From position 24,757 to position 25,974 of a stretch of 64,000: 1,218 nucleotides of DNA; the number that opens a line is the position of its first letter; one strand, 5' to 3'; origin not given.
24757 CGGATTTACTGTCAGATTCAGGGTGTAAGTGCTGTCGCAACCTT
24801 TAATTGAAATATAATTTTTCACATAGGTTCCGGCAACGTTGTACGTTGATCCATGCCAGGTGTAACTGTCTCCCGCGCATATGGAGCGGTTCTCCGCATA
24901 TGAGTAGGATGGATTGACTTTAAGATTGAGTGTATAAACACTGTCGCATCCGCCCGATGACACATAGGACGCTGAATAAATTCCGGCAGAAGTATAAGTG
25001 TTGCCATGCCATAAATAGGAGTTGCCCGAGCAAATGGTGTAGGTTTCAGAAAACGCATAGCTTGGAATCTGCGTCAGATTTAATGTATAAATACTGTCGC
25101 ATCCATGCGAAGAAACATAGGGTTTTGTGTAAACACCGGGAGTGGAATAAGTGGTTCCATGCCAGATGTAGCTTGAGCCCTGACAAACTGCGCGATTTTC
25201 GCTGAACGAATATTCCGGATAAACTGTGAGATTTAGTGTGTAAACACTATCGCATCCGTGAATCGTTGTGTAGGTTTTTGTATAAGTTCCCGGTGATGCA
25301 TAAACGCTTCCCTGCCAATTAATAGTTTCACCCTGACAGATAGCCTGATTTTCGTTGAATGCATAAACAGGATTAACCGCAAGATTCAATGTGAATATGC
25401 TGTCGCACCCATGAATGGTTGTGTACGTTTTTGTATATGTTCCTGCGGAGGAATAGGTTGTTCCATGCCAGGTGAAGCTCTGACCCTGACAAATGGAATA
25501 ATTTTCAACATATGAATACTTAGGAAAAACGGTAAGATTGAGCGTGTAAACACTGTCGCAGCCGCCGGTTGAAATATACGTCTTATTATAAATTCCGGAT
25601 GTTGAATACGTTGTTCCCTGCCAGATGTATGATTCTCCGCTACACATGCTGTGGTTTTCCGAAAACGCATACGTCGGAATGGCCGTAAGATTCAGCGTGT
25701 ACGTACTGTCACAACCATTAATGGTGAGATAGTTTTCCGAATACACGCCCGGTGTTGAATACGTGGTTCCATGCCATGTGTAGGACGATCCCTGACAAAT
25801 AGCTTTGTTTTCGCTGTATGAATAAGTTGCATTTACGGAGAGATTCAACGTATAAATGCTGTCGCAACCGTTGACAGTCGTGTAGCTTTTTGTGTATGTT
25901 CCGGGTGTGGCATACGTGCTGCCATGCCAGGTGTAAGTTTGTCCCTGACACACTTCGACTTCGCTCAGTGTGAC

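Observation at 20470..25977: A 51-aa two-cysteine, Tyr/Trp-rich repeat I cannot name: 36 in-register tandem copies here and 31 more in two neighbouring giant genes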

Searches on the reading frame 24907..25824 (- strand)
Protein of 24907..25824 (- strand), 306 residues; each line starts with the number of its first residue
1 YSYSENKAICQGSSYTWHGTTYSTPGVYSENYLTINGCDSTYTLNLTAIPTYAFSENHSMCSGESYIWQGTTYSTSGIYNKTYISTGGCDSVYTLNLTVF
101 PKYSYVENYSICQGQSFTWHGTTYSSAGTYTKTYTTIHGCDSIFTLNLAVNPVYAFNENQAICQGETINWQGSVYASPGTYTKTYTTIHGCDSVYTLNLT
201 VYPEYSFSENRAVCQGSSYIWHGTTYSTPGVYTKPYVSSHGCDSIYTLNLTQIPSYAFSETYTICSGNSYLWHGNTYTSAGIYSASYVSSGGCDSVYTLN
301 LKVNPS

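Call 14: find_homologous_proteins(query=window:24907-25824:-, max_evalue=0.001)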
Query seq(306 aa) (306 aa): 1476 proteins with E <= 0.001 among 8000 candidates; the best 120 are listed.
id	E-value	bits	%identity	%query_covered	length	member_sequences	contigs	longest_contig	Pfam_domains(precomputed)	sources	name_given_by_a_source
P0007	1.9e-154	532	42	98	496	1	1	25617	PF00801.27,PF12345.14,PF18911.7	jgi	-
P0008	4.7e-122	426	53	85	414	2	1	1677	PF18962.8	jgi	jgi:Fe-S-cluster-containing hydrogenase component 2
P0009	2.1e-121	424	46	98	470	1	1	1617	PF18962.8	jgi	jgi:hypothetical protein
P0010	1.2e-118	415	38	100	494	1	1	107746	PF26441.1,PF26689.1,PF27127.1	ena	-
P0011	1.1e-113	398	38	98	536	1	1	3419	-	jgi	jgi:hypothetical protein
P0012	9.8e-109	382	47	100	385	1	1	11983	PF14460.12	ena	-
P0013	8.1e-106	372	43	95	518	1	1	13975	PF22066.3,PF13860.13,PF18911.7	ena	-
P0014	1.3e-105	372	52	99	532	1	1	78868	PF02124.22,PF15043.12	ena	-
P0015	9.3e-105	369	44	98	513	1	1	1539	PF00963.25,PF26428.1,PF07411.18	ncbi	ncbi:MAG: hypothetical protein ACKO7X_05545, partial [Bacteroidota bacterium]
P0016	7.0e-104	366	44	97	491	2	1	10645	PF18962.8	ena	-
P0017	7.7e-104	366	45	95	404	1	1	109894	PF00801.27,PF13860.13,PF18911.7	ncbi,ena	-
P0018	1.4e-100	355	36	100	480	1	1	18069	-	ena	-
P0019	2.3e-97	345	42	97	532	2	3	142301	PF18962.8,PF27219.1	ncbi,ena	-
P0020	1.8e-96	342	59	78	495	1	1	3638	PF18962.8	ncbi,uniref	ncbi:hypothetical protein SDC9_76556 [bioreactor metagenome]|uniref:Secretion system C-terminal sort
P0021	2.1e-94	335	43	99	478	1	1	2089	PF07495.20,PF18962.8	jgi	jgi:hypothetical protein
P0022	1.1e-93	333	41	98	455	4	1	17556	PF13585.13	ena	-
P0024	1.4e-90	322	41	98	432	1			PF26689.1,PF03870.22,PF17815.8,PF16027.11,PF22532.3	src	-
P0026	4.8e-87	311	39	100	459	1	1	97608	PF26689.1,PF21265.4,PF16041.11,PF27127.1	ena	-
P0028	3.3e-85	305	44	100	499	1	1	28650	PF13585.13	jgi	jgi:gliding motility-associated-like protein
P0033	6.5e-81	291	39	97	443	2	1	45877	PF18962.8,PF18998.7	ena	-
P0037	1.7e-79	286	40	97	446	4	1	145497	PF18962.8,PF26451.1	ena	-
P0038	3.8e-79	285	43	98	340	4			PF26689.1,PF03870.22,PF17815.8,PF16027.11,PF22532.3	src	-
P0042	9.4e-78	280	39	100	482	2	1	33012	PF17883.7,PF00801.27,PF26689.1,PF16862.11,PF13860.13,PF18911.7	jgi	jgi:PKD repeat protein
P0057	3.8e-70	255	36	98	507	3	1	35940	PF13667.12,PF26689.1,PF25656.2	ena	-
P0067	1.5e-67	247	35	97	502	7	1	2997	PF13585.13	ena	-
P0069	3.5e-67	245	37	100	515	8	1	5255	PF13585.13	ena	-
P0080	1.3e-63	234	39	98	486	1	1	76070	PF13585.13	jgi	jgi:gliding motility-associated-like protein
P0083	5.3e-63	232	44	88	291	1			PF26689.1,PF03870.22,PF17815.8,PF16027.11,PF12182.14,PF22532.3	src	-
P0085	2.9e-62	229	38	99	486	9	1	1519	PF13585.13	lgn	-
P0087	5.3e-62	228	37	97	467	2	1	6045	PF13585.13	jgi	jgi:gliding motility-associated-like protein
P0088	1.7e-61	227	43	96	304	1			PF26689.1,PF03870.22,PF17815.8,PF16027.11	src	-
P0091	1.3e-60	224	39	95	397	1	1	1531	PF13585.13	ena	-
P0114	9.4e-56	208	39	97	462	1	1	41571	PF13585.13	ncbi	ncbi:MAG: gliding motility-associated C-terminal domain-containing protein, partial [Bacteroidota ba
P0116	1.7e-55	207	39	74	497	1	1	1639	PF13585.13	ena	-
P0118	6.3e-55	205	34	97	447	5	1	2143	PF13585.13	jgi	-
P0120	1.4e-54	204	41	76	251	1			PF26689.1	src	-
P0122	1.9e-54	204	34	97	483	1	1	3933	PF13585.13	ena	-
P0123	1.9e-54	204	35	97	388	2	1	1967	PF13585.13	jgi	jgi:gliding motility-associated-like protein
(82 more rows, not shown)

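Call 15: search_protein_families(library=pfam, proteins=[P0120, P0010, P0038, P0026, P0037, P0033, P0019], max_evalue=10)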
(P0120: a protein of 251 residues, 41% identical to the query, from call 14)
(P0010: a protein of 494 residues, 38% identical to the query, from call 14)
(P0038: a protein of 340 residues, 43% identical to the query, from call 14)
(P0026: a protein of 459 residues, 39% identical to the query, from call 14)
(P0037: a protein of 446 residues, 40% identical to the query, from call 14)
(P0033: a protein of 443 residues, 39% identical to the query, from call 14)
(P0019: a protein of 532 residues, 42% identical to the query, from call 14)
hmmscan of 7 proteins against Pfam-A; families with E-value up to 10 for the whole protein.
P0120 (251 aa): 19 families
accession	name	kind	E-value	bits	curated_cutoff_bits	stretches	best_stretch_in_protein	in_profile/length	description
PF22532.2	WIV_dom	-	0.0003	21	27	2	120-164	2-45/66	Nonstructural protein, WIV domain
PF17815.7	PDZ_3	-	0.00055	20.1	22.8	0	15-56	55-94/145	PDZ domain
PF03870.21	RNA_pol_Rpb8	-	0.00056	20.5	25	1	35-67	84-114/141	RNA polymerase Rpb8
PF16027.10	DUF4786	-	0.0014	19.7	27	1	100-165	63-130/169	Domain of unknown function (DUF4786)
PF21885.1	TMEM181_GOLD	-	0.0016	18.8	27.5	1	155-192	57-94/111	TMEM181, GOLD domain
PF18989.5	DUF5722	-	0.0036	16.7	30.5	2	88-165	49-127/393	Family of unknown function (DUF5722)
PF18911.6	PKD_4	-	0.0093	16.4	27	0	131-162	4-35/85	PKD domain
PF13785.11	DUF4178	-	0.011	16.3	25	0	144-170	70-96/136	Domain of unknown function (DUF4178)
PF03380.19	DUF282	-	0.011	16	22.8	3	34-43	7-16/38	Caenorhabditis protein of unknown function, DUF282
PF20701.3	HetE-N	-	0.013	16.2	25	0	133-150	9-26/102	Het-E N-terminal domain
PF18020.7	TIG_2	-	0.014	16.3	23.4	0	125-163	38-76/94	TIG domain found in plexin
PF23459.1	S1_RRP5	-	0.023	15.7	27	0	29-74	25-70/72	RRP5 S1 domain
PF12158.14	DUF3592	-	0.034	15.2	25.3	0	44-56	28-50/84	Domain of unknown function (DUF3592)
PF12182.14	DUF3642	-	0.092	13.7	22.7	0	41-62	28-49/93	Bacterial lipoprotein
PF01841.26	Transglut_core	-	0.092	13.5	23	0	84-129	19-64/108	Transglutaminase-like superfamily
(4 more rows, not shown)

P0010 (494 aa): 4 families
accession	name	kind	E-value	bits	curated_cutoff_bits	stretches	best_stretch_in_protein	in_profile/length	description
PF24311.1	THSD1_D3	-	3.2e-05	24.1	27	0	91-128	2-39/100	THSD1 third Ig-like domain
PF07064.19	RIC1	-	0.00023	21.2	27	0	28-73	106-151/176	RIC1 C-terminal alpha solenoid region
PF16041.10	APD1-4_M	-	0.0085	16.7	25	0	32-68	5-41/108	E3 ubiquitin-protein ligase APD1-4, middle domain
PF07987.16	DUF1775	-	6.5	7.6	25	0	290-320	6-36/146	Domain of unkown function (DUF1775)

P0038 (340 aa): 22 families
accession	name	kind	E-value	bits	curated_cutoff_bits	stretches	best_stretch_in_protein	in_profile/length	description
PF03870.21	RNA_pol_Rpb8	-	1.6e-08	35.2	25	0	126-157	85-114/141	RNA polymerase Rpb8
PF22532.2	WIV_dom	-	2.2e-08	34.2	27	3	57-99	2-43/66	Nonstructural protein, WIV domain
PF16027.10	DUF4786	-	1.5e-07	32.5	27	2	190-250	63-124/169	Domain of unknown function (DUF4786)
PF20701.3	HetE-N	-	4.3e-07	30.6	25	0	19-36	9-26/102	Het-E N-terminal domain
PF17815.7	PDZ_3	-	6.9e-07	29.6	22.8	1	268-303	63-98/145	PDZ domain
PF18989.5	DUF5722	-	1.1e-05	24.9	30.5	3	24-102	48-127/393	Family of unknown function (DUF5722)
PF03380.19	DUF282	-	2.5e-05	24.5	22.8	5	22-31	7-16/38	Caenorhabditis protein of unknown function, DUF282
PF18318.6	Gln-synt_C-ter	-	0.0001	22.5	22.7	0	224-247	3-26/118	Glutamine synthetase C-terminal domain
PF12182.14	DUF3642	-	0.00016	22.5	22.7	0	80-102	28-50/93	Bacterial lipoprotein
PF13785.11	DUF4178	-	0.00098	19.7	25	0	31-57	71-97/136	Domain of unknown function (DUF4178)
PF23459.1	S1_RRP5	-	0.001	20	27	0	179-215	39-70/72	RRP5 S1 domain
PF12158.14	DUF3592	-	0.0016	19.5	25.3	0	32-48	28-44/84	Domain of unknown function (DUF3592)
PF18020.7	TIG_2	-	0.0026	18.7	23.4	0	265-306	37-78/94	TIG domain found in plexin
PF19153.5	DUF5835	-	0.0054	17.1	27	0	312-329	9-26/53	Family of unknown function (DUF5835)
PF18911.6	PKD_4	-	0.0073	16.8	27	0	17-47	4-34/85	PKD domain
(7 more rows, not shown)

P0026 (459 aa): 5 families
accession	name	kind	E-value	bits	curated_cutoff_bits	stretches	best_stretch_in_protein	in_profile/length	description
PF24311.1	THSD1_D3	-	9e-05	22.6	27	0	101-138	2-39/100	THSD1 third Ig-like domain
PF16041.10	APD1-4_M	-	0.00033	21.3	25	0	249-286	4-41/108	E3 ubiquitin-protein ligase APD1-4, middle domain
PF18888.5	DUF5650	-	0.1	12.7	25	0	348-362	12-26/55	Repeat of unknown function (DUF5650)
PF09467.15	Yopt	-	0.15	12.6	25.5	0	313-346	4-37/71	Hypothetical protein Yopt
PF19869.4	DUF6342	-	8.7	7.1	25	0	371-391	39-59/99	Family of unknown function (DUF6342)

P0037 (446 aa): 8 families
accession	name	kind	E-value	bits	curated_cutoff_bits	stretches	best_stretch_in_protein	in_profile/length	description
PF18962.6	Por_Secre_tail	-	7.8e-13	49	27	1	377-445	2-75/75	Secretion system C-terminal sorting domain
PF17425.8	Arylsulfotran_N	-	0.0044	17.5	24.2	0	2-18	3-19/88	Arylsulfotransferase Ig-like domain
PF00129.23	MHC_I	-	0.026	14.6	28.3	0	332-352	85-103/179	Class I Histocompatibility antigen, domains alpha 1 and 2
PF08896.16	DUF1842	-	0.048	14.3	23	1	148-204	18-74/113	Domain of unknown function (DUF1842)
PF25095.1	C2H2-zf_KIN17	-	0.11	13.2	27.7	0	219-232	7-20/30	KIN17 C2H2-type zinc finger domain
PF12968.13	DUF3856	-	0.3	11.5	27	0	62-91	38-67/143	Domain of Unknown Function (DUF3856)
PF11530.13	Pilin_PilX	-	0.37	11.2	25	0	61-97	84-121/127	Minor type IV pilin, PilX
PF23495.1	YbgU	-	4.4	7.9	27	0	92-109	13-30/35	YbgU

P0033 (443 aa): 14 families
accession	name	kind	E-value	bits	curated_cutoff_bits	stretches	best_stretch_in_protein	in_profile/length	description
PF18962.6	Por_Secre_tail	-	1.7e-15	57.5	27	1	374-442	2-75/75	Secretion system C-terminal sorting domain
PF18998.6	Flg_new_2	-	3.9e-06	27.2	23.6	1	14-53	27-72/73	Divergent InlB B-repeat domain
PF16920.10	LRRCT_2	-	0.022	15.2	23.8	0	177-201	14-37/45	Leucine rich repeat C-terminal motif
PF04234.18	CopC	-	0.027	15.9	23.3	1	382-435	22-76/92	CopC domain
PF08896.16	DUF1842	-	0.044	14.4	23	1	145-201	18-74/113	Domain of unknown function (DUF1842)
PF25095.1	C2H2-zf_KIN17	-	0.049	14.3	27.7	0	216-229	7-20/30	KIN17 C2H2-type zinc finger domain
PF01204.24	Trehalase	-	0.067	12.5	21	1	31-94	239-304/512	Trehalase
PF10087.14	DUF2325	-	0.073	13.7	33.6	1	60-107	15-62/94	Uncharacterized protein conserved in bacteria (DUF2325)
PF13010.11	pRN1_helical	-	0.078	13.4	27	0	206-245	58-97/138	Primase helical domain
PF10222.14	DUF2152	-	0.13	11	29.4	1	233-268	169-205/593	Uncharacterized conserved protein (DUF2152)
PF11530.13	Pilin_PilX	-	0.43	10.9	25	0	121-145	97-121/127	Minor type IV pilin, PilX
PF00129.23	MHC_I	-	0.73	9.8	28.3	0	225-247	83-103/179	Class I Histocompatibility antigen, domains alpha 1 and 2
PF23495.1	YbgU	-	2.1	8.9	27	0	89-102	13-26/35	YbgU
PF00007.27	Cys_knot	-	9.9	7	24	0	159-191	22-54/105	Cystine-knot domain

P0019 (532 aa): 10 families
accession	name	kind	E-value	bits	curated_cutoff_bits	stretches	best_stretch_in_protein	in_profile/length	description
PF18962.6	Por_Secre_tail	-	1.6e-10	41.5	27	1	462-531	1-75/75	Secretion system C-terminal sorting domain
PF18228.7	CdiI_N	-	2.4e-05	24.5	25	1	24-73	56-105/108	CdiI N-terminal domain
PF25095.1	C2H2-zf_KIN17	-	8.2e-05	23.2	27.7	0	254-266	7-19/30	KIN17 C2H2-type zinc finger domain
PF08896.16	DUF1842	-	0.00019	22.1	23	2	79-138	16-75/113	Domain of unknown function (DUF1842)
PF18998.6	Flg_new_2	-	0.00022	21.6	23.6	1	2-39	28-71/73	Divergent InlB B-repeat domain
PF00129.23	MHC_I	-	0.0019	18.2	28.3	0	57-80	81-102/179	Class I Histocompatibility antigen, domains alpha 1 and 2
PF16874.11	Glyco_hydro_36C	-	0.021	15.7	27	0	39-70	40-71/77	Glycosyl hydrolase family 36 C-terminal domain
PF11589.14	DUF3244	-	0.051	14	25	1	478-530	38-91/96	Domain of unknown function (DUF3244)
PF00229.24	TNF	-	0.43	11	23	0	44-69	6-31/127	TNF(Tumour Necrosis Factor) family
PF18447.7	FN3_7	-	2.4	8.9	34.3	0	127-161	17-51/97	Fibronectin type III domain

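Call 40: find_encoding_contigs(protein=P0010, flank=1000, max_places=1)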
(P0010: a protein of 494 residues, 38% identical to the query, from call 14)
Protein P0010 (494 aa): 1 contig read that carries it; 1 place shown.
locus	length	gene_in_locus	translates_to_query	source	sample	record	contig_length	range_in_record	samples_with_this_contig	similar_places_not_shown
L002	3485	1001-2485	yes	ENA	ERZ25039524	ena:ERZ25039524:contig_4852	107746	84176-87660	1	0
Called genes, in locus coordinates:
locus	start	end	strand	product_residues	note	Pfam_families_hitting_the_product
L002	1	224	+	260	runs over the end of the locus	PF21265:SBB_T7 (faint), PF24311:THSD1_D3 (faint)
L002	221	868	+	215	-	-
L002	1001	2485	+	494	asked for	PF26689:FIDD (faint), PF27127:YfdP (faint), PF26441:DUF8121 (faint)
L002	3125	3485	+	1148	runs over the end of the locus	PF24311:THSD1_D3 (faint), PF26441:DUF8121 (faint), PF26689:FIDD (faint), PF13585:CHU_C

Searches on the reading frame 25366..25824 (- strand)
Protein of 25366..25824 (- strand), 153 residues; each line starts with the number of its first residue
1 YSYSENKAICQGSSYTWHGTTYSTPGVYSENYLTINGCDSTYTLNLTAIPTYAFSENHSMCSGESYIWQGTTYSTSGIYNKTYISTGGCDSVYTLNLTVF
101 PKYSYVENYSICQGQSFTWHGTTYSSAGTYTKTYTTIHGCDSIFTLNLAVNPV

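Call 32: predict_structure(alignment_id=A2)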
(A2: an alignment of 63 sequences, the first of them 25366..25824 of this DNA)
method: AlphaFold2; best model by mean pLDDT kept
length: 153 residues; sequences in the alignment: 63
mean_pLDDT: 91.4   pTM: 0.58
mean pLDDT of the five models: 91.4, 89.3, 88.5, 88.5, 86.5
residues with pLDDT >= 90: 107; 70-90: 44; 50-70: 2; < 50: 0
segments of 3 or more residues with pLDDT < 50: none
pLDDT, mean of each block of 10 residues (from residue 1): 90 92 95 83 91 90 94 96 79 93 92 97 97 86 95 92
secondary structure, 60 per line:
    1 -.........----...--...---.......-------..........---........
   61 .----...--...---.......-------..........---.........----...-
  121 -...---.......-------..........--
elements in order: E2-10 E15-17 E20-22 E26-32 E40-49 E53-61 E66-68 E71-73 E77-83 E91-100 E104-112 E117-119 E122-124 E128-134 E142-151

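Call 36: fold_search(model_id=the predicted structure, library=pdb)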
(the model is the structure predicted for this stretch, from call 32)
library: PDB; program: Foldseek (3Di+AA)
matches with E <= 10: 680; with E <= 0.001: 3
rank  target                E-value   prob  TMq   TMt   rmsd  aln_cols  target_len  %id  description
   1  9flp_A                1.0e-06  1.00  0.40  0.11   8.7       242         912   16  CryoEM structure of the neck (1403-2314) in the grappling hook protein A (GhpA) in the bacterium Aureispira sp. CCB-QB (released 2024-10-16)
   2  9flw_A                2.1e-05  1.00  0.50  0.20   6.9       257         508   17  CryoEM structure of the fragment-6 (3571-4078) in the grappling hook protein A (GhpA) in the bacterium Aureispira sp.  (released 2024-10-16)
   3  6e57_D                9.2e-04  0.84  0.19  0.10  19.8       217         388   12  Bacteroides ovatus mixed-linkage glucan utilization locus (MLGUL) SGBP-B in complex with mixed-linkage heptasaccharide (released 2019-05-29)
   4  6e9b_C                2.3e-03  0.77  0.20  0.11  20.1       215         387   12  Bacteroides ovatus mixed-linkage glucan utilization locus (MLGUL) SGBP-B in complex with mixed-linkage heptasaccharide (released 2019-05-15)
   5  4zps                  3.3e-03  0.66  0.21  0.15  11.5       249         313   10  Crystal Structure of Protocadherin Gamma A8 EC1-3 (released 2015-10-28)
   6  1qz1                  4.0e-03  0.60  0.23  0.14  13.6       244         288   10  Crystal Structure of the Ig 1-2-3 fragment of NCAM (released 2003-11-04)
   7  8yke                  6.1e-03  0.41  0.16  0.16  22.9       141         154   12  Structure of two consecutively arrayed Rib domains (Rib8-9) from surface adhesin of Limosilactobacillus reuteri (released 2025-03-05)
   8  5d0o_A                6.1e-03  0.28  0.14  0.05  23.5       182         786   10  BamABCDE complex, outer membrane beta barrel assembly machinery entire complex (released 2016-03-09)
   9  4l3a_A                7.8e-03  0.89  0.33  0.15  11.0       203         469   12  Crystal structure of Internalin K (InlK) from Listeria monocytogenes (released 2013-08-28)
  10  9co0_A                9.4e-03  0.33  0.17  0.06  20.8       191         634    8  CryoEM structure of BAM in complex with the PTB2 open-state inhibitor (in SMA nanodisc) (released 2024-12-25)
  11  7nit_A                1.1e-02  0.33  0.16  0.03  14.7       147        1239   12  X-ray structure of a multidomain BbgIII from Bifidobacterium bifidum (released 2021-12-22)
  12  8qpu_A                1.1e-02  0.35  0.19  0.05  20.5       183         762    9  Release Complex: BAM bound EspP and Extended SurA (released 2024-11-06)
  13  6s5y_B                1.2e-02  0.35  0.19  0.18  11.5       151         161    9  Structure of tandemly arrayed consecutive Rib domains (Rib2R) from Group B Streptococcal species Streptococcus agalact (released 2019-12-11)
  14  8egx_A                1.2e-02  0.28  0.19  0.11  13.4       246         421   10  Complex of Fat4(EC1-4) bound to Dchs1(EC1-4) (released 2023-02-22)
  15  4x9f_B                1.3e-02  0.51  0.24  0.12  23.0       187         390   13  Crystal structure of Dscam1 isoform 6.9, N-terminal four Ig domains (released 2015-12-16)
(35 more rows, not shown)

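Call 71: fold_search(model_id=the predicted structure, library=viral)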
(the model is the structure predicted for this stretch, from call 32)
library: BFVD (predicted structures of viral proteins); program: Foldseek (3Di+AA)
matches with E <= 10: 461; with E <= 0.001: 4
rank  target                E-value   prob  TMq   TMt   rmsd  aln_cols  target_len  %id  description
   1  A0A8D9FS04            1.2e-15  1.00  0.35  0.06  14.8       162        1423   35  Putative signaling protein [uncultured marine phage]
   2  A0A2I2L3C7            9.4e-06  1.00  0.33  0.08  28.3       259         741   10  Immunoglobulin-like fold protein [Orpheovirus IHUMI-LCC2]
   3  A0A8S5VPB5            4.1e-04  0.94  0.23  0.09  14.8       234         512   12  (no name in the UniProt tables at hand)
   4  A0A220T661            8.1e-04  0.94  0.25  0.13  18.5       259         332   11  IL-1 receptor-like protein [Eptesipox virus]
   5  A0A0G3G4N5            1.2e-03  0.72  0.21  0.12  18.5       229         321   12  Interleukin-1-binding protein [Raccoon poxvirus]
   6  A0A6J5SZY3            1.5e-03  0.75  0.22  0.05  13.9       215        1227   12  Ig [uncultured Caudovirales phage]
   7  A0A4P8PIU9            1.6e-03  0.80  0.21  0.11  16.0       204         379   11  ORF25 [White sturgeon adenovirus 1]
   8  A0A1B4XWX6            2.0e-03  0.47  0.20  0.05  15.2       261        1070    8  Tail collar domain [Tenacibaculum phage pT24]
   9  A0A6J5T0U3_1          2.1e-03  0.84  0.29  0.07  12.7       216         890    8  Ig [uncultured Caudovirales phage]
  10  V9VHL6                2.7e-03  0.51  0.19  0.10  15.8       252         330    9  BIG2 domain-containing protein [Achromobacter phage JWAlpha]
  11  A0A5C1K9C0            3.1e-03  0.69  0.24  0.14  11.9       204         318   10  Bacterial Ig-like domain protein [Shigella phage SGF2]
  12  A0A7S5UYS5            4.2e-03  0.77  0.26  0.16  11.1       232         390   12  Cadherin domain-containing protein [Rhizobium phage RHph_N34]
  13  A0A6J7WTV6            5.7e-03  0.75  0.26  0.25   8.9       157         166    7  Uncharacterized protein [uncultured Caudovirales phage]
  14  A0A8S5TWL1            5.7e-03  0.41  0.17  0.04  21.3       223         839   13  Tail protein [Siphoviridae sp. ctcx61]
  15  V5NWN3                6.1e-03  0.84  0.25  0.06  16.2       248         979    8  Putative carcinoembryonic antigen-related cell adhesion molecule 1 isoform protein [Chelonid alphaherpesvirus 5]
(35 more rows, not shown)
